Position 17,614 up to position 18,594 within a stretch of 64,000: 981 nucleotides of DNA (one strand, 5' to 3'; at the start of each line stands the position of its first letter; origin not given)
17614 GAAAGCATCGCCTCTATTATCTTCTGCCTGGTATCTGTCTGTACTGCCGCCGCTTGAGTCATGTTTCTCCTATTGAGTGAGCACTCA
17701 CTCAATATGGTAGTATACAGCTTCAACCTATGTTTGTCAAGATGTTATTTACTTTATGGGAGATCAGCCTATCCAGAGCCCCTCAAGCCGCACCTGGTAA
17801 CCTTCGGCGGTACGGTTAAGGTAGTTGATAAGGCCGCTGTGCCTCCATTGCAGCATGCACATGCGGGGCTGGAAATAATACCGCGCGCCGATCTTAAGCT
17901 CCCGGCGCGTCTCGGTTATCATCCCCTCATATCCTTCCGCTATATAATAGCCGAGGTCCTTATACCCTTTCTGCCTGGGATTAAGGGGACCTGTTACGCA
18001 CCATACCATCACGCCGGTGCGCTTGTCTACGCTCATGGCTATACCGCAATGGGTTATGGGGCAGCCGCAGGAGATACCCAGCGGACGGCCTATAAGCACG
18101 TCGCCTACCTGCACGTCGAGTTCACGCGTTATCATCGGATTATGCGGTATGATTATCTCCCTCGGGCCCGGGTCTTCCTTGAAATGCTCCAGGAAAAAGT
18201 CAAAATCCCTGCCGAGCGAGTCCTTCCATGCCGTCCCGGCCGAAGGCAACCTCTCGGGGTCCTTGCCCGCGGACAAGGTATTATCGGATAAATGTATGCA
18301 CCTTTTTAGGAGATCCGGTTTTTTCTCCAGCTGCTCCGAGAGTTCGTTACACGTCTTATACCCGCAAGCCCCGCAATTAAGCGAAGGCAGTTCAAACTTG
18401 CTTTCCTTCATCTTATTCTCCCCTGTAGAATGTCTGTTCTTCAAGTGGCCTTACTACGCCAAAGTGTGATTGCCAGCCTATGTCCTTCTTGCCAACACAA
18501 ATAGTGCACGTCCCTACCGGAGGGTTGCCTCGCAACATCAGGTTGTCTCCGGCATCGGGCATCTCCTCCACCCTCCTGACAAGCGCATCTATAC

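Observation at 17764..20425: Rrf2-regulated module: solitary ABC-type ATPase, Cys-rich G3E/MobB-like P-loop NTPase, and RnfB-type Fe-S protein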

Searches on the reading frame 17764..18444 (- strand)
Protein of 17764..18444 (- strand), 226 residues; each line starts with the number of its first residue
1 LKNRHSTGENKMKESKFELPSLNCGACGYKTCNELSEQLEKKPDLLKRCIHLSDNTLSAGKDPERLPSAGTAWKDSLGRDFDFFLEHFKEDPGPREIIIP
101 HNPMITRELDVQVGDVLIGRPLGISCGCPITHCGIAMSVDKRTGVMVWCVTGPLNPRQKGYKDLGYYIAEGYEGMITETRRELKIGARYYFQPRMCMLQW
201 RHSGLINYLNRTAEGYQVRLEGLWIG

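Call 3: search_protein_families(library=pfam, proteins=[window:17764-18444:-], max_evalue=0.01)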
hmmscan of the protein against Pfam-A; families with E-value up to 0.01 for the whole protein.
window:17764-18444:- (226 aa): 1 family
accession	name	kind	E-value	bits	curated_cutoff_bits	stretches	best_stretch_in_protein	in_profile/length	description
PF04060.18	FeS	-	1.6e-08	34.5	23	1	19-50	1-32/33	Putative Fe-S cluster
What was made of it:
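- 17764..18411 (-): COG2000-type Fe-S protein (215 aa). It has an N-terminal [4Fe-4S] PF04060 domain (about 18277-18411), a variable linker, and a C-terminal Cys/His-rich beta-domain of unknown fold (17764-18231). PF04060 scores 34.5 bits (call 3).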

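Call 4: search_protein_families(library=ncbifam, proteins=[window:17764-18444:-], max_evalue=0.01)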
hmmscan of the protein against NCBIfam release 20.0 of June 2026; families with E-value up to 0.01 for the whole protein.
window:17764-18444:- (226 aa): 6 families
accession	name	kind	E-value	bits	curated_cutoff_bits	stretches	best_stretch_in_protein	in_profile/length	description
NF005506.0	PRK07118.1-5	equivalog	0.00027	20.4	388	1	19-44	46-71/279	Fe-S cluster domain-containing protein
NF003195.0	PRK04165.1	equivalog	0.00057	18.9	306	1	19-57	12-50/450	acetyl-CoA decarbonylase/synthase complex subunit gamma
NF005505.0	PRK07118.1-4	equivalog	0.002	17.7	378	1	15-47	43-75/265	Fe-S cluster domain-containing protein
TIGR01944.1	rnfB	subfamily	0.0023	17.5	68.7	1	19-50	44-74/190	RnfABCDGE type electron transport complex subunit B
NF041836.1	rnfB_Methano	equivalog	0.0026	17.3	445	1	18-44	46-72/265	Rnf electron transport complex subunit RnfB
NF011065.0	PRK14494.1-4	equivalog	0.0034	16.7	287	1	14-40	158-184/244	putative molybdopterin-guanine dinucleotide biosynthesis protein MobB/FeS domain-containing protein protein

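Call 8: find_homologous_proteins(query=window:17764-18444:-)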
Query window:17764-18444:- (226 aa): 2185 proteins with E <= 0.001 among 2285 candidates; the best 120 are listed.
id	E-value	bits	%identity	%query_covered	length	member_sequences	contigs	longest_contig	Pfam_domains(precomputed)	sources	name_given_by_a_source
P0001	5.8e-149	512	100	95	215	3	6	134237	PF04060.19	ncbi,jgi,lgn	jgi:uncharacterized Fe-S cluster-containing protein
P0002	1.6e-130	451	86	95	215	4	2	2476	PF04060.19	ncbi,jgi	jgi:uncharacterized Fe-S cluster-containing protein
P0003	2.5e-127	441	85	95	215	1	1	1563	PF04060.19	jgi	jgi:uncharacterized Fe-S cluster-containing protein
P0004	1.9e-111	389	67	96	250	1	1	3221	PF04060.19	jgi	jgi:uncharacterized Fe-S cluster-containing protein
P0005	4.8e-111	387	74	95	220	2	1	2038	-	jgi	jgi:uncharacterized Fe-S cluster-containing protein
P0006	4.2e-110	384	71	95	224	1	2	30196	PF04060.19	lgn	-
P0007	4.4e-110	384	72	96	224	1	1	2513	-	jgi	jgi:uncharacterized Fe-S cluster-containing protein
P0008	2.5e-109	382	71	95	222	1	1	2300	PF04060.19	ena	-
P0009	3.3e-109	381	72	95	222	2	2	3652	-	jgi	jgi:uncharacterized Fe-S cluster-containing protein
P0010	4.3e-109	381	65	92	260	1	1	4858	PF04060.19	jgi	jgi:uncharacterized Fe-S cluster-containing protein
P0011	6.2e-109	381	73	95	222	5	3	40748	-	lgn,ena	-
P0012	6.5e-109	380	72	95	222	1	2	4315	PF04060.19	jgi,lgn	jgi:uncharacterized Fe-S cluster-containing protein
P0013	6.7e-109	380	65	95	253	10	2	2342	PF04060.19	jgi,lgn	-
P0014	7.8e-109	380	72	95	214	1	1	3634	PF04060.19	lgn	-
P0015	1.1e-108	380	68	92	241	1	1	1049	PF04060.19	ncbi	-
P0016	1.4e-108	379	66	92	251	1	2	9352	PF04060.19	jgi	jgi:uncharacterized Fe-S cluster-containing protein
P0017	2.2e-108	379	63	92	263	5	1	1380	PF04060.19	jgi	jgi:uncharacterized Fe-S cluster-containing protein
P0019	4.4e-108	378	71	95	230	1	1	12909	PF04060.19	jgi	jgi:uncharacterized Fe-S cluster-containing protein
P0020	4.8e-108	378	69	94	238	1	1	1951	PF04060.19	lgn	-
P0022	5.1e-108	378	71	95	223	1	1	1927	PF04060.19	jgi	jgi:uncharacterized Fe-S cluster-containing protein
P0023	5.1e-108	378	64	92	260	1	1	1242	PF04060.19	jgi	jgi:uncharacterized Fe-S cluster-containing protein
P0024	5.7e-108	377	69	92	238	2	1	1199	PF04060.19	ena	-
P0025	5.9e-108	377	73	92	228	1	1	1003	PF04060.19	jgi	jgi:uncharacterized Fe-S cluster-containing protein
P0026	6.8e-108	377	67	93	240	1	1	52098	PF04060.19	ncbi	-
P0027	9.1e-108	377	72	95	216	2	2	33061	PF04060.19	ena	-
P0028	1.1e-107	376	69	95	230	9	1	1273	PF04060.19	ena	-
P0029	1.4e-107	376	70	95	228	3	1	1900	PF04060.19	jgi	jgi:uncharacterized Fe-S cluster-containing protein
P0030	1.5e-107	376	70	94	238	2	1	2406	PF04060.19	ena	-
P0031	1.5e-107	376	70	95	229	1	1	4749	PF04060.19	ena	-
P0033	1.8e-107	376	63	92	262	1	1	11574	PF04060.19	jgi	jgi:uncharacterized Fe-S cluster-containing protein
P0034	1.8e-107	376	64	94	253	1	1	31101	PF04060.19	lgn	-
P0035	1.9e-107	376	63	95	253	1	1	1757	PF04060.19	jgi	jgi:uncharacterized Fe-S cluster-containing protein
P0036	2.6e-107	375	72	92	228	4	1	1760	PF04060.19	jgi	jgi:uncharacterized Fe-S cluster-containing protein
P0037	2.6e-107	375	70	92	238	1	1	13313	PF04060.19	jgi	jgi:uncharacterized Fe-S cluster-containing protein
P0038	3.2e-107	375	58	92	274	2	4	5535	PF04060.19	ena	-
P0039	4.3e-107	375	71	92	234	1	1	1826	PF04060.19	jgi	jgi:uncharacterized Fe-S cluster-containing protein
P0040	5.2e-107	374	62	94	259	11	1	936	PF04060.19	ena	-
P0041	5.3e-107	374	71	92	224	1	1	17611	PF04060.19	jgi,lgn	-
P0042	5.7e-107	374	62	94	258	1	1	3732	PF04060.19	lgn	-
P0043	5.8e-107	374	61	92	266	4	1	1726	PF04060.19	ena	-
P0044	6.0e-107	374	64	92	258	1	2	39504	PF04060.19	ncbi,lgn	-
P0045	6.2e-107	374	71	95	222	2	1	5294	PF04060.19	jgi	jgi:uncharacterized Fe-S cluster-containing protein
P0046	6.2e-107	374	60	95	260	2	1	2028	PF04060.19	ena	-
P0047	7.3e-107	374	68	92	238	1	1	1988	PF04060.19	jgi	jgi:uncharacterized Fe-S cluster-containing protein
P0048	7.6e-107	374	63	92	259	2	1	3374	PF04060.19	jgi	jgi:uncharacterized Fe-S cluster-containing protein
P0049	8.0e-107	374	69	92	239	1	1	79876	PF04060.19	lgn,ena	-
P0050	8.0e-107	374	69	94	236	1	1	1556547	PF04060.19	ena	-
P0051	8.6e-107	374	62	92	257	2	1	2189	PF04060.19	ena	-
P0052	8.7e-107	374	62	92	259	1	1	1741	PF04060.19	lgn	-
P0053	9.0e-107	373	66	94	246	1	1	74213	PF04060.19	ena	-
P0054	9.5e-107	373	60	92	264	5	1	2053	PF04060.19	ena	-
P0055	9.9e-107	373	66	95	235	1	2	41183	PF04060.19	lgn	-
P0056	9.9e-107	373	72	92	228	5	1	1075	PF04060.19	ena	-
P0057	1.0e-106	373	62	92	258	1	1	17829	PF04060.19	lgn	-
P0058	1.2e-106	373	68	95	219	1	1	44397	PF04060.19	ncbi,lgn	ncbi:(Fe-S)-binding protein [Bdellovibrionota bacterium FG-1]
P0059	1.6e-106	373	67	92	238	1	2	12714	PF04060.19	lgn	-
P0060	1.8e-106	373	71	95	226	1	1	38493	PF04060.19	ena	-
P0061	2.1e-106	372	60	92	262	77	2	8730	PF04060.19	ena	-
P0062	2.1e-106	372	66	93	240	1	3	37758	PF04060.19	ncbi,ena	ncbi:MAG: (Fe-S)-binding protein [Thermoguttaceae bacterium]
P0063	2.2e-106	372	64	92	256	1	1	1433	PF04060.19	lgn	-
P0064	2.4e-106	372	72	92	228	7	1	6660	PF04060.19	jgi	jgi:uncharacterized Fe-S cluster-containing protein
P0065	2.5e-106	372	66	95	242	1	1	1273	PF04060.19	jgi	jgi:uncharacterized Fe-S cluster-containing protein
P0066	2.5e-106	372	70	92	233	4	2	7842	PF04060.19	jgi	-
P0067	2.7e-106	372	70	94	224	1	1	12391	PF04060.19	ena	-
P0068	3.2e-106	372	68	93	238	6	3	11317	PF04060.19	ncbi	-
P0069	3.2e-106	372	66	93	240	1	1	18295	PF04060.19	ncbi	-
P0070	3.6e-106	372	65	94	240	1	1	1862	PF04060.19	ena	-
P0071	3.8e-106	371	66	93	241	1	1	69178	PF04060.19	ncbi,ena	-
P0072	3.9e-106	371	65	92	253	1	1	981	PF04060.19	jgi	jgi:uncharacterized Fe-S cluster-containing protein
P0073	4.2e-106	371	72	92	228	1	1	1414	PF04060.19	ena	-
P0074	4.3e-106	371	62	92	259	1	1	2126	PF04060.19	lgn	-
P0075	5.0e-106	371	61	92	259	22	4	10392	PF04060.19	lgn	-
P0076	5.0e-106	371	62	92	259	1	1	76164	PF04060.19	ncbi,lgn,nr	ncbi:MAG: Fe-S cluster protein [Chloroflexi bacterium]|nr:Fe-S cluster protein [Chloroflexota bacter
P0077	5.2e-106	371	59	92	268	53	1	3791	PF04060.19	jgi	-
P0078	5.2e-106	371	65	92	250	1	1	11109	PF04060.19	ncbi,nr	ncbi:MAG TPA: (Fe-S)-binding protein [Anaerolineales bacterium]|nr:(Fe-S)-binding protein [Anaerolin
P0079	5.3e-106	371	68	95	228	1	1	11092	PF04060.19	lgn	-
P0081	6.0e-106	371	63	92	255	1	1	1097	PF04060.19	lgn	-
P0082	6.0e-106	371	62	92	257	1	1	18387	PF04060.19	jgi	jgi:uncharacterized Fe-S cluster-containing protein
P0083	7.2e-106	371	62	92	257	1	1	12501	PF04060.19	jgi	jgi:uncharacterized Fe-S cluster-containing protein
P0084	7.2e-106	371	68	98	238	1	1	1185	PF04060.19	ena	-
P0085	7.3e-106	371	62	92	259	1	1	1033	PF04060.19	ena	-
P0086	7.3e-106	370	61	92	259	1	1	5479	PF04060.19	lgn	-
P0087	8.2e-106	370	66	92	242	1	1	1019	PF04060.19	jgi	jgi:uncharacterized Fe-S cluster-containing protein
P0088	9.2e-106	370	61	95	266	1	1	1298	PF04060.19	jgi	-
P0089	9.9e-106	370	72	92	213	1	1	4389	PF04060.19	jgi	-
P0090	1.0e-105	370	54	92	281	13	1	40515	PF04060.19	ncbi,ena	-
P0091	1.0e-105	370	67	93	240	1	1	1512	PF04060.19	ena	-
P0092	1.0e-105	370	63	92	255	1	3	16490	PF04060.19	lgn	-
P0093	1.1e-105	370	62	92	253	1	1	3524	PF04060.19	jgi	jgi:uncharacterized Fe-S cluster-containing protein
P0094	1.1e-105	370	63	92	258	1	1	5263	PF04060.19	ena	-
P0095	1.2e-105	370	70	95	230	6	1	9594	PF04060.19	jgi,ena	-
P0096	1.2e-105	370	73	92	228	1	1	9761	PF04060.19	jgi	jgi:uncharacterized Fe-S cluster-containing protein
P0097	1.2e-105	370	69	92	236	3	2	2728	PF04060.19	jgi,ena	-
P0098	1.2e-105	370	64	95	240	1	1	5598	PF04060.19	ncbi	-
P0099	1.3e-105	370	65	92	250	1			PF04060.19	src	-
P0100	1.4e-105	370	70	96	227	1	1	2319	PF04060.19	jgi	-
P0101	1.6e-105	369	65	95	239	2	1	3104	PF04060.19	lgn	-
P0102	1.6e-105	369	69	96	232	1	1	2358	PF04060.19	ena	-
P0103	1.7e-105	369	62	92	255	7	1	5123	PF04060.19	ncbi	-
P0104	1.8e-105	369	68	92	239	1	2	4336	PF04060.19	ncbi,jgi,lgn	-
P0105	2.0e-105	369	65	93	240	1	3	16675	PF04060.19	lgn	-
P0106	2.0e-105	369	70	92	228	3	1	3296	PF04060.19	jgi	jgi:uncharacterized Fe-S cluster-containing protein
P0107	2.1e-105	369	64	94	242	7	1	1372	PF04060.19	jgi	-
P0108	2.1e-105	369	68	95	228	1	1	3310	PF04060.19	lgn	-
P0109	2.2e-105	369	66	95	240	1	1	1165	PF04060.19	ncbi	-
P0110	2.3e-105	369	62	92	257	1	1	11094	PF04060.19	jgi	jgi:uncharacterized Fe-S cluster-containing protein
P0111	2.3e-105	369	62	92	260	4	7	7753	PF04060.19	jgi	jgi:uncharacterized Fe-S cluster-containing protein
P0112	2.3e-105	369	70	93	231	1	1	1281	PF04060.19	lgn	-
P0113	2.7e-105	369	65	95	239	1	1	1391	PF04060.19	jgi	jgi:uncharacterized Fe-S cluster-containing protein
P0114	2.9e-105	369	61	92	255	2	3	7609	PF04060.19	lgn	-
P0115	3.0e-105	369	66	93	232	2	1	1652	PF04060.19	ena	-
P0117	3.7e-105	368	61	92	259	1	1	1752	PF04060.19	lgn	-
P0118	3.8e-105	368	65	95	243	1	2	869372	PF04060.19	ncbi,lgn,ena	-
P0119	3.9e-105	368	63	94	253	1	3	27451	PF04060.19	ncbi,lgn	-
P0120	4.2e-105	368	61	92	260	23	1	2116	PF04060.19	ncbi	-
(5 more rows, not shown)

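Call 9: find_encoding_contigs(protein=P0001, flank=6000, max_places=4)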
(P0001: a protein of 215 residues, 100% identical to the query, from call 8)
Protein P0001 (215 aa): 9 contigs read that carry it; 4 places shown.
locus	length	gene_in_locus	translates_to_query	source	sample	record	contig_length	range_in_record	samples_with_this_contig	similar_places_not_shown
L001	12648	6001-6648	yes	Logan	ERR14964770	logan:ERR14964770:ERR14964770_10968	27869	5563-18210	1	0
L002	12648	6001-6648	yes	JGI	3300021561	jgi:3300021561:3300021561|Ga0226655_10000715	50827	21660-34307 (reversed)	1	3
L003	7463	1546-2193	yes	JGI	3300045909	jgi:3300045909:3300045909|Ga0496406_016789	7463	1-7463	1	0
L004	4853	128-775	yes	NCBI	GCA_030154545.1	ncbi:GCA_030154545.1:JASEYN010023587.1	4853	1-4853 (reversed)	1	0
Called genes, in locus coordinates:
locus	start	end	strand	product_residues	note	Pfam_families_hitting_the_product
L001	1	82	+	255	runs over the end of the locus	PF00899:ThiF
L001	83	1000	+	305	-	PF03741:TerC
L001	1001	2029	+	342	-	PF01087:GalP_UDP_transf, PF16268:DUF4921 (faint), PF16285:DUF4931_N (weak), PF02744:GalP_UDP_tr_C, PF11969:DcpS_C (weak), PF01230:HIT (weak)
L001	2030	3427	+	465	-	PF03935:SKN1_KRE6_Sbg1, PF00722:Glyco_hydro_16, PF18998:Flg_new_2, PF00754:F5_F8_type_C, PF22633:F5_F8_type_C_2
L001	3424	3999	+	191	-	PF02525:Flavodoxin_2, PF03358:FMN_red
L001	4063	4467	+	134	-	PF02082:Rrf2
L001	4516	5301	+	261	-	PF00005:ABC_tran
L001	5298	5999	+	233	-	PF02492:cobW, PF10662:PduV-EutP (faint)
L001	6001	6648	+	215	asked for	PF04060:FeS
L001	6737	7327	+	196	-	PF00440:TetR_N, PF17932:TetR_C_24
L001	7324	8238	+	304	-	PF25876:HH_MFP_RND (weak), PF25954:Beta-barrel_RND_2, PF25990:Beta-barrel_YknX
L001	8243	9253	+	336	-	PF00005:ABC_tran, PF13175:AAA_15 (faint), PF13304:AAA_21 (faint), PF13732:DrrA1-3_C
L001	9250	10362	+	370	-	PF12679:ABC2_membrane_2 (weak), PF12698:ABC2_membrane_3, PF01061:ABC2_membrane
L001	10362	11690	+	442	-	PF02321:OEP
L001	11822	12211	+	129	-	-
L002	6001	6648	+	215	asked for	PF04060:FeS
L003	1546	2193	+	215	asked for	PF04060:FeS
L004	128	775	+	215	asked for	PF04060:FeS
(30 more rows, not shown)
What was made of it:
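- Checked: All 2185 homologues and the database gene call start there (calls 8, 9).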

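Call 10: find_encoding_contigs(protein=P0050, flank=6000, max_places=3)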
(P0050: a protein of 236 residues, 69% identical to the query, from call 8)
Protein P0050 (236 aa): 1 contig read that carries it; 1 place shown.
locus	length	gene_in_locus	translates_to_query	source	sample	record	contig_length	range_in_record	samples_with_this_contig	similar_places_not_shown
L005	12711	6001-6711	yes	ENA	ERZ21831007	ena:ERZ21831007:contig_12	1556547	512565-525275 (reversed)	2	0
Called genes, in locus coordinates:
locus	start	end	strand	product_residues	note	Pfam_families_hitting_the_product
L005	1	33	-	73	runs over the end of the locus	-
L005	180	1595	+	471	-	-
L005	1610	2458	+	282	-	PF02585:PIG-L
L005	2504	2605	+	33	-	-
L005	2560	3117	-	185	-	-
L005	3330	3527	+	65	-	-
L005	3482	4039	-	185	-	PF01966:HD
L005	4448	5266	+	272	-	PF00005:ABC_tran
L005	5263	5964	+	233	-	PF02492:cobW, PF10662:PduV-EutP (faint)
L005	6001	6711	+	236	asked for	PF04060:FeS (weak)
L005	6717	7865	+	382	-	PF00266:Aminotran_5, PF01053:Cys_Met_Meta_PP (faint), PF01212:Beta_elim_lyase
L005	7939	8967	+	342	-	PF13177:DNA_pol3_delta2, PF00004:AAA (faint), PF09115:DNApol3-delta_C (weak)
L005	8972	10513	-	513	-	PF07719:TPR_2 (faint), PF13181:TPR_8 (faint), PF13431:TPR_17 (faint), PF13432:TPR_16 (weak)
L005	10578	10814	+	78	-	-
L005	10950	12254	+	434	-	PF02885:Glycos_trans_3N, PF00591:Glycos_transf_3, PF07831:PYNP_C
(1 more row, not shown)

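Call 11: find_related_loci(query=window:17764-18411:-, collection=genome_contigs, flank=8000)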
Query window:17764-18411:- (215 aa) in genome_contigs; peptide patterns used: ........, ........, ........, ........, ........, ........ (x = any residue, [..] = any of these).
331 stretches matched a pattern; 239 encode a relative of the query (tblastn E <= 1e-3); the best 80 are kept; 80 distinct loci.
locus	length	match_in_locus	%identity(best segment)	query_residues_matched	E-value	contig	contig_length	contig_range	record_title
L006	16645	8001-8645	86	1-215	5e-129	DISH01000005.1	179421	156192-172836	MAG TPA_asm: Candidatus Omnitrophica bacterium UBA6215 UBA6215_contig_2591, whole genome shotgun sequence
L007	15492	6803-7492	71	1-215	2e-109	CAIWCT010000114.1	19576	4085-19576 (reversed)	MAG: uncultured delta proteobacterium isolate AM-2014_bin-3252 genome assembly, contig: bin-3252:114/455, whole genome s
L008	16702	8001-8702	67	5-215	3e-109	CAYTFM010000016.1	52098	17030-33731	MAG TPA_asm: uncultured Victivallales bacterium isolate binchicken_co232_176 genome assembly, contig: NODE_987_length_52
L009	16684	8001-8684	68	1-215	1e-108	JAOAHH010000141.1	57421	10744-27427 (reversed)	MAG: Thermodesulfobacteriota bacterium isolate SKW55 k141_712798, whole genome shotgun sequence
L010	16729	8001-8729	65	1-215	6e-108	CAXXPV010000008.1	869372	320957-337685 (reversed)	MAG: Thermoguttaceae bacterium isolate 5d2646e0-01ad-46f9-a460-09296c79865c genome assembly, contig: contig_8, whole gen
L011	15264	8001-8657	68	1-215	1e-107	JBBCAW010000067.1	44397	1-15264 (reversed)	Bdellovibrionota bacterium FG-1 24155C00067.1, whole genome shotgun sequence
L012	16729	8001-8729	64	1-215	2e-107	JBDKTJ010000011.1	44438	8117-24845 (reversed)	MAG: Thermoguttaceae bacterium isolate 6_bin.38_R1 c_000001879120, whole genome shotgun sequence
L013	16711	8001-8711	67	2-215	7e-107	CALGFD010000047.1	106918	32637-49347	MAG TPA_asm: uncultured Planctomycetales bacterium isolate SRR3330210_bin.11_CONCOCT_v1.1_MAG genome assembly, contig: E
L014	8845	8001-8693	67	6-215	6e-107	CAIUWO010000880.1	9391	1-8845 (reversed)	MAG: Candidatus Hydrogenedentes bacterium isolate Loclat_bin-18389 genome assembly, contig: bin-18389:0880/1056, whole g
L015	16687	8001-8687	67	1-215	7e-107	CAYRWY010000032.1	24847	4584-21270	MAG TPA_asm: uncultured Anaerolineaceae bacterium isolate binchicken_co20_393 genome assembly, contig: NODE_4109_length_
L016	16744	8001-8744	64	7-215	3e-106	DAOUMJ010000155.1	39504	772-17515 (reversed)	MAG TPA_asm: Anaerolineales bacterium isolate W58_115 k99_291676, whole genome shotgun sequence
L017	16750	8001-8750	61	4-215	2e-106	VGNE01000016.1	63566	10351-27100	MAG: Chloroflexi bacterium isolate K_DeepCast_100m_m2_203 K_DeepCast_100m_m2_203_Ga0194127_10000479, whole genome shotgu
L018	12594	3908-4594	66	5-215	3e-106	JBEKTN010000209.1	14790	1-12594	MAG: Isosphaeraceae bacterium isolate SPRUCE 559 SPRUCE_559_209, whole genome shotgun sequence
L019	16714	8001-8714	66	1-215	2e-106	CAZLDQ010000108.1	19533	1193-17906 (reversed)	MAG TPA_asm: uncultured Planctomycetaceae bacterium isolate SRP167436_co1_175 genome assembly, contig: NODE_4331_length_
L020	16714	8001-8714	65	2-215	3e-106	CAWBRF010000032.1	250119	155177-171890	MAG: uncultured Planctomycetia bacterium isolate MFD01231.bin.2.10 genome assembly, contig: contig_5629, whole genome sh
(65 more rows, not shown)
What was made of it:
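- Relatives were found in 239 pattern-matched stretches among 185,579 species genomes (call 11).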

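Call 16: search_solved_structures(query=window:17764-18411:-, max_evalue=10)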
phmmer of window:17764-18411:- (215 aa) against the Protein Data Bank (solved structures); distinct sequences matched with E-value up to 10: 2.
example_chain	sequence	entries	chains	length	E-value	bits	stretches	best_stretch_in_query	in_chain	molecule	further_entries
4djd_C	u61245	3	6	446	0.86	11.7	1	7-47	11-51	Corrinoid/iron-sulfur protein large subunit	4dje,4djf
9fzy_F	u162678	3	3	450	1.7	10.7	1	9-46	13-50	Corrinoid iron-sulfur protein large subunit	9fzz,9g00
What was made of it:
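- Closest known: RnfB and the corrinoid Fe-S protein large subunit. Same: The N-terminal C-x2-C-x4-C-x16-C [4Fe-4S] domain is shared (calls 3, 16).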
